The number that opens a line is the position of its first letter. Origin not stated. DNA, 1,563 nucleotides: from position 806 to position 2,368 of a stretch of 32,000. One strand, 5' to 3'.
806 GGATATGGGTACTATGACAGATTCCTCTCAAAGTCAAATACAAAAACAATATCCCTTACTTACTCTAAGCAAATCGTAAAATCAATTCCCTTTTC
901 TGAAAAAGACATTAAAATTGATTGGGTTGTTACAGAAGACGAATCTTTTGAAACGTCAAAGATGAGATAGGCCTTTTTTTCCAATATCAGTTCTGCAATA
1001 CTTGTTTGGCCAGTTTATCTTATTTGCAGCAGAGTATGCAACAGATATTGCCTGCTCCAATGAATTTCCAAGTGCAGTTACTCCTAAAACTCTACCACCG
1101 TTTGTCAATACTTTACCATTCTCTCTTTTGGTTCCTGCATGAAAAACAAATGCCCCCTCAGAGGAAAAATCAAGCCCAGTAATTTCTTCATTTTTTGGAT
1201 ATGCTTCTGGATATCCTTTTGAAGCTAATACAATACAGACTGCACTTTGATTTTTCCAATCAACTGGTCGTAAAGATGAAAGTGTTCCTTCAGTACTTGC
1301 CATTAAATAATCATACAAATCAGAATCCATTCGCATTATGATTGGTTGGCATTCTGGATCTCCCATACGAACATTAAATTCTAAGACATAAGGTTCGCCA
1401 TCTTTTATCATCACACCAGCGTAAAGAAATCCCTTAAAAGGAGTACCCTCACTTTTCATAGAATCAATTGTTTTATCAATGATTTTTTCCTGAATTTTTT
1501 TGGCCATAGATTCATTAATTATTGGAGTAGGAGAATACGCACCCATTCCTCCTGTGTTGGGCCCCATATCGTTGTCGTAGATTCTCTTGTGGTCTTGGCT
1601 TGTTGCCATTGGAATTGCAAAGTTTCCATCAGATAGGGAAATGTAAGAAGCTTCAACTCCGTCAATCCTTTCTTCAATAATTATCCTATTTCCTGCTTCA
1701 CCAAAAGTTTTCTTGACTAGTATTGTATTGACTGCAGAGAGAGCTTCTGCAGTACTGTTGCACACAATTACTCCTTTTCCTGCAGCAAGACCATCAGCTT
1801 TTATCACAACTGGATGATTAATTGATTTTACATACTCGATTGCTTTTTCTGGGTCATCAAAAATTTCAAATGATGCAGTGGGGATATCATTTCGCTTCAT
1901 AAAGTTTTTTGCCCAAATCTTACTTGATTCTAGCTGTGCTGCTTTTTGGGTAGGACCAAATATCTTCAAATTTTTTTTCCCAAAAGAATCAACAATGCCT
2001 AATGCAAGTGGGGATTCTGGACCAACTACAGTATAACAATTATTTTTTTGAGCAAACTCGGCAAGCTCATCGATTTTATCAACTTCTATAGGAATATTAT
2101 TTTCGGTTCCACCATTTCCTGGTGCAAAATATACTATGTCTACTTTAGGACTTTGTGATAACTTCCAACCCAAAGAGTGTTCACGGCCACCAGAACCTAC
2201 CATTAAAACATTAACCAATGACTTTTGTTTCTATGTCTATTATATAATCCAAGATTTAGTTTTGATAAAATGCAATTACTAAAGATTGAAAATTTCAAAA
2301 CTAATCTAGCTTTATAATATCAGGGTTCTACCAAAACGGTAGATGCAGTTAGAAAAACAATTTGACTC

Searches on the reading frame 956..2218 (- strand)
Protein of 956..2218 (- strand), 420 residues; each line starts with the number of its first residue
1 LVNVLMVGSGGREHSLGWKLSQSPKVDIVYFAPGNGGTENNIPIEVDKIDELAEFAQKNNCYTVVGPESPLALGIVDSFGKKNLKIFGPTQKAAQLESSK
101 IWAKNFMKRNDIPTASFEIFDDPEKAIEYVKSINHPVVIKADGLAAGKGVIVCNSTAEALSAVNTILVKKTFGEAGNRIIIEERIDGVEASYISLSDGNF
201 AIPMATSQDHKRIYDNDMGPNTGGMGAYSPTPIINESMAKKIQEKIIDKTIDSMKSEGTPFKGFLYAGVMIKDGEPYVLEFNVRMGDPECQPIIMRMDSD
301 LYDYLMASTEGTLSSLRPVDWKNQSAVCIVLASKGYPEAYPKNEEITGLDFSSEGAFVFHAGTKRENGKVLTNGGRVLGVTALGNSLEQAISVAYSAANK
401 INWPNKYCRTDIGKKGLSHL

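Call 62: find_encoding_contigs(protein=window:956-2218:-, flank=10000, max_places=2)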
Protein window:956-2218:- (420 aa): no gene with exactly this product is on record in the collection.
